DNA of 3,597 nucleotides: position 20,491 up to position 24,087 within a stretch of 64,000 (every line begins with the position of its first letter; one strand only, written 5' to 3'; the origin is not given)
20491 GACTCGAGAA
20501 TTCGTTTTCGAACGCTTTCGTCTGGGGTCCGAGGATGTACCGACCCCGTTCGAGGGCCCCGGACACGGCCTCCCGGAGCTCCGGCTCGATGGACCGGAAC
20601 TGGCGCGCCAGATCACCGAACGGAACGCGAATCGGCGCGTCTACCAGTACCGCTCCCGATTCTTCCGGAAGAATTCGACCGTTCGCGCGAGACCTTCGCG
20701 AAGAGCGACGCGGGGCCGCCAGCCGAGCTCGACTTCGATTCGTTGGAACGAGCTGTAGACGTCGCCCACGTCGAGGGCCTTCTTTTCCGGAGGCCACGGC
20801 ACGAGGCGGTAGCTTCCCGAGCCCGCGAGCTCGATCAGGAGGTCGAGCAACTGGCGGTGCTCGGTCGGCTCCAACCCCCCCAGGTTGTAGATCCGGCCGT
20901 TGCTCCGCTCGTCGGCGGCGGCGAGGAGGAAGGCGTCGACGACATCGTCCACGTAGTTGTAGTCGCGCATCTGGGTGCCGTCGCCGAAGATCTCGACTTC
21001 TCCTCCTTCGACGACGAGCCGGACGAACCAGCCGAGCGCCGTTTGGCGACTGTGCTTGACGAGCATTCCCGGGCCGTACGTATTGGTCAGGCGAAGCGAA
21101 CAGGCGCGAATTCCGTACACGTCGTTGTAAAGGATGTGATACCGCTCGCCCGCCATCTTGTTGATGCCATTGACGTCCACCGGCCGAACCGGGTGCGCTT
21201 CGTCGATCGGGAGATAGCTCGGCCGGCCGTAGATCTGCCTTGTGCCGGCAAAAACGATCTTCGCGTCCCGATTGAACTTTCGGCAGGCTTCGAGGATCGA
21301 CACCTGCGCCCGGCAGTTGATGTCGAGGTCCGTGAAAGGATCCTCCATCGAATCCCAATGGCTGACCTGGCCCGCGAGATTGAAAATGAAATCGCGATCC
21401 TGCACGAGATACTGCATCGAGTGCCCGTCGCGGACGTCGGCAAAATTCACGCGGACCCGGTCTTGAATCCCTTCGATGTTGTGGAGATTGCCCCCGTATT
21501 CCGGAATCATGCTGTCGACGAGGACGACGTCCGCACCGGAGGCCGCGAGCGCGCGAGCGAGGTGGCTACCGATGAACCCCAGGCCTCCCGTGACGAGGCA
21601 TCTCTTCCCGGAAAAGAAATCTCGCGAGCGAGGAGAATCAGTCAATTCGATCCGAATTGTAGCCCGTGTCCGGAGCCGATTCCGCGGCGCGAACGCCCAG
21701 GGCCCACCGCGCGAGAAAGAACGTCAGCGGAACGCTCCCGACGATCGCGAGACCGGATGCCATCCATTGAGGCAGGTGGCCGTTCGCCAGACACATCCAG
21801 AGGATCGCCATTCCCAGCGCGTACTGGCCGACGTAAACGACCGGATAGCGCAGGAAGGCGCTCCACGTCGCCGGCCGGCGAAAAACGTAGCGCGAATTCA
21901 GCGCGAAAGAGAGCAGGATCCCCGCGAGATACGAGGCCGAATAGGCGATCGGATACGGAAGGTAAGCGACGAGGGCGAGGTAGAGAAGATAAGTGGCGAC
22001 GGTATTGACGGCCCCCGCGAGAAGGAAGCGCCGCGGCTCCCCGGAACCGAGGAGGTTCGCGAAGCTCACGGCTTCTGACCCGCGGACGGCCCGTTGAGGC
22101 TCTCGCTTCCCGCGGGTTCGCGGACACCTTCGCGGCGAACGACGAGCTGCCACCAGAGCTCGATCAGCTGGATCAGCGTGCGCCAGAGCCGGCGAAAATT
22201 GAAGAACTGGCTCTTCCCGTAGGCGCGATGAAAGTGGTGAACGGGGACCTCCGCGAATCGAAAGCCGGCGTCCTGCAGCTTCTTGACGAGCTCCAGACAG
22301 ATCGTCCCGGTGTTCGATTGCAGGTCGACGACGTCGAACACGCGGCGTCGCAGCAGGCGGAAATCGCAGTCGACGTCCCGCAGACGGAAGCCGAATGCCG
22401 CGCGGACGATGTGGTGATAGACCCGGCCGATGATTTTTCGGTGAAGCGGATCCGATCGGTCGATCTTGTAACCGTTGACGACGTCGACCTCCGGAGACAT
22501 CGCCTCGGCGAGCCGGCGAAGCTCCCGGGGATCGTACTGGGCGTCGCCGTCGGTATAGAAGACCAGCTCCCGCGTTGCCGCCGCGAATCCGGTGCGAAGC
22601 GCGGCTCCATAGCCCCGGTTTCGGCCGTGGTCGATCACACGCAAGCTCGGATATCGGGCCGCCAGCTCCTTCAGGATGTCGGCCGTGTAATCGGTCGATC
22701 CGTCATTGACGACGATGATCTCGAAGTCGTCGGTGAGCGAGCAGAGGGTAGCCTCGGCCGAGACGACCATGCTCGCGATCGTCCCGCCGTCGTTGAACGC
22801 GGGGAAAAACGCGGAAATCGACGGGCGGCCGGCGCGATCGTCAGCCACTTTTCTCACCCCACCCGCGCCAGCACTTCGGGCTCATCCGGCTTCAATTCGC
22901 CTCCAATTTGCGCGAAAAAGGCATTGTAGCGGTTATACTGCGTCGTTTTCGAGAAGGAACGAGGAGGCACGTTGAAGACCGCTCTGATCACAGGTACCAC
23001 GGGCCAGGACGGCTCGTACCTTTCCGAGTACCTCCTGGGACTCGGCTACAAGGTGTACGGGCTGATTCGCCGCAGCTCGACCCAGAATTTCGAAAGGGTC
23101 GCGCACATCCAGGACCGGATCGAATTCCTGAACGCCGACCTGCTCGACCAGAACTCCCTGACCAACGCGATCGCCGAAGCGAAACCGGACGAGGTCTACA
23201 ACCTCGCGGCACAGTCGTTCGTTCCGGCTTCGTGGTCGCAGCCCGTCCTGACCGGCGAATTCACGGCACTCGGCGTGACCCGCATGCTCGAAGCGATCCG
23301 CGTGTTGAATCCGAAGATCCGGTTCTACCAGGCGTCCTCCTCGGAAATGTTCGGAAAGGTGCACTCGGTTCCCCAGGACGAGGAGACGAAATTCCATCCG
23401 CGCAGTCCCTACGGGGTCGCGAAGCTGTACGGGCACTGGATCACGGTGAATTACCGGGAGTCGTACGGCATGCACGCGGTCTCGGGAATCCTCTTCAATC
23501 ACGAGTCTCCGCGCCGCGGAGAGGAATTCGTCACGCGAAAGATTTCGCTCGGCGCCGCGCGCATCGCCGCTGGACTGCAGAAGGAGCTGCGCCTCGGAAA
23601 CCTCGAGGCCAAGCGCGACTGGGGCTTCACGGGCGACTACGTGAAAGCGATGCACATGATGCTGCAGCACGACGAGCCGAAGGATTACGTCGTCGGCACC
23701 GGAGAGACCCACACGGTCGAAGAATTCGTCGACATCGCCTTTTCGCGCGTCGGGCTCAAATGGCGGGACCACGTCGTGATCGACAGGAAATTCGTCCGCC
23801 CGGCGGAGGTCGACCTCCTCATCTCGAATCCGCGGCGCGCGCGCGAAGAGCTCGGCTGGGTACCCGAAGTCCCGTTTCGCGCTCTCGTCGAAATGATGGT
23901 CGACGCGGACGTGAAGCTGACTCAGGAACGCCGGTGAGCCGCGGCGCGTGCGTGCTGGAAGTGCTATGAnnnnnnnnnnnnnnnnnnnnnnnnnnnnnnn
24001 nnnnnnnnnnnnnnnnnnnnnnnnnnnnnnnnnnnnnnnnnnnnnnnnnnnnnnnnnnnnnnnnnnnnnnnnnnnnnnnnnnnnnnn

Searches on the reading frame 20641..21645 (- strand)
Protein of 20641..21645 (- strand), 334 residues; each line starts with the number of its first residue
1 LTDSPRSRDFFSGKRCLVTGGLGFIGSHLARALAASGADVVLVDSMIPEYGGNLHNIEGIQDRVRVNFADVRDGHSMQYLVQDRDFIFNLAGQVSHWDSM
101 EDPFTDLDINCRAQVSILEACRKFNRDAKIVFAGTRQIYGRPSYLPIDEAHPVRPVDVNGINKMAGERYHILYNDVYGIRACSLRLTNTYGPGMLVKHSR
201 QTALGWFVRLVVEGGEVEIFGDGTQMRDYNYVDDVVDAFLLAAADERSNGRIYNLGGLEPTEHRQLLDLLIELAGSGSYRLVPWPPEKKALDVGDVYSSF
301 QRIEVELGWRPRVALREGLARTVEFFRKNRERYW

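Call 63: search_protein_families(library=pfam, proteins=[window:20641-21645:-], max_evalue=0.0001)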
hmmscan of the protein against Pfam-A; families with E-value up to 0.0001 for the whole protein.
window:20641-21645:- (334 aa): 7 families
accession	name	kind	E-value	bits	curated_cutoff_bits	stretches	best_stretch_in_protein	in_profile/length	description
PF01370.27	Epimerase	-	1.3e-49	169.2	20.9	1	17-256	2-240/240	NAD dependent epimerase/dehydratase family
PF16363.11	GDP_Man_Dehyd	-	1e-42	147.2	27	1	17-321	1-331/332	GDP-mannose 4,6 dehydratase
PF01073.25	3Beta_HSD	-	3.3e-11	43.2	22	1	17-247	1-233/280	3-beta hydroxysteroid dehydrogenase/isomerase family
PF04321.23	RmlD_sub_bind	-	8.9e-09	35.3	27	1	15-273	2-230/287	RmlD substrate binding domain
PF00106.31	adh_short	-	5.7e-05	23.1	26.6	1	15-83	2-70/195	short chain dehydrogenase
PF02719.21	Polysacc_synt_2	-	6.1e-05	22.8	20.2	0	17-275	2-248/293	Polysaccharide biosynthesis protein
PF08659.16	KR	-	7.6e-05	23.1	22.6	0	17-84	4-75/180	KR domain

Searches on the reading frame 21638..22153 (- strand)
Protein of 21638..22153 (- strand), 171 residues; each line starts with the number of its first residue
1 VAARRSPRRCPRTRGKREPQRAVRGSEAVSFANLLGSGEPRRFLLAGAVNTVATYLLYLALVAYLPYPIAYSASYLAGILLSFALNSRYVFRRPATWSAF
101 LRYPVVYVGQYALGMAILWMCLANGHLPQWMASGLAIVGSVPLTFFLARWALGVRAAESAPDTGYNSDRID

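Call 63: search_protein_families(library=pfam, proteins=[window:21638-22153:-], max_evalue=0.0001)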
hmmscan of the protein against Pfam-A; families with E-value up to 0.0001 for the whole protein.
window:21638-22153:- (171 aa): 1 family
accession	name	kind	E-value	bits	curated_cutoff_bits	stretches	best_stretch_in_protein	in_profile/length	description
PF04138.20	GtrA_DPMS_TM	-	2.8e-20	73.1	26.1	1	42-150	1-114/117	GtrA/DPMS, transmembrane domain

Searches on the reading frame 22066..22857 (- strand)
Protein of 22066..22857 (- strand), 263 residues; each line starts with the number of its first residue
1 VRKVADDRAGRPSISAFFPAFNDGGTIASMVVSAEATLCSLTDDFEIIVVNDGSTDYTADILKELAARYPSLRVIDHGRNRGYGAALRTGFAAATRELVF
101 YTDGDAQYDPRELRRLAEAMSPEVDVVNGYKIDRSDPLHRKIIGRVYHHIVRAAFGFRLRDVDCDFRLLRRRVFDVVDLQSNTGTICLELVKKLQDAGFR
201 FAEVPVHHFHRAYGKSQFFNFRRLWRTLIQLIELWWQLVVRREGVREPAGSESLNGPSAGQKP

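Call 63: search_protein_families(library=pfam, proteins=[window:22066-22857:-], max_evalue=0.0001)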
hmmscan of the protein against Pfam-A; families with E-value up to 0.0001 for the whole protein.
window:22066-22857:- (263 aa): 3 families
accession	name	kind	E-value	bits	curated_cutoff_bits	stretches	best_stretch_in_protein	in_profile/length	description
PF00535.33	Glycos_transf_2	-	1.3e-28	100.5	23.3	1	15-175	1-165/168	Glycosyl transferase family 2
PF13641.12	Glyco_tranf_2_3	-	2.3e-09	38.1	27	1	12-173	1-156/230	Glycosyltransferase like family 2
PF10111.15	Glyco_tranf_2_2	-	4.7e-05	23.4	27.3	1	43-117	28-103/276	Glycosyltransferase like family 2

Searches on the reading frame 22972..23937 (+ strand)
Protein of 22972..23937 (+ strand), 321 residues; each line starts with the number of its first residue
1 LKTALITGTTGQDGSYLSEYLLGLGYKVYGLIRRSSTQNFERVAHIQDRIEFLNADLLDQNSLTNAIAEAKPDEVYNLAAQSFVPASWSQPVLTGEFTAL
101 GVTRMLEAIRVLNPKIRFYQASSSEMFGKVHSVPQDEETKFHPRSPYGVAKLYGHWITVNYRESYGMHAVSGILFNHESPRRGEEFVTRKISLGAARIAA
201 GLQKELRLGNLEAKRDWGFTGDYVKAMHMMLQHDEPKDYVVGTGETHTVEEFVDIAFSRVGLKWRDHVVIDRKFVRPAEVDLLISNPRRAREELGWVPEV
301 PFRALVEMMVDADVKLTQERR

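Call 63: search_protein_families(library=pfam, proteins=[window:22972-23937:+], max_evalue=0.0001)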
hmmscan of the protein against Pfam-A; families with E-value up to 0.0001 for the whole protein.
window:22972-23937:+ (321 aa): 4 families
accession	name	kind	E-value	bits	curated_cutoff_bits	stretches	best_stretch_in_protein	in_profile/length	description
PF16363.11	GDP_Man_Dehyd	-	1.4e-130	436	27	1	5-309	1-332/332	GDP-mannose 4,6 dehydratase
PF01370.27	Epimerase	-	1.1e-72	244.7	20.9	1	4-242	1-240/240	NAD dependent epimerase/dehydratase family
PF04321.23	RmlD_sub_bind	-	3.2e-09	36.7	27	1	4-167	3-145/287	RmlD substrate binding domain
PF05368.20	NmrA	-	6e-06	26.5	27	1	2-70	3-70/298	NmrA-like family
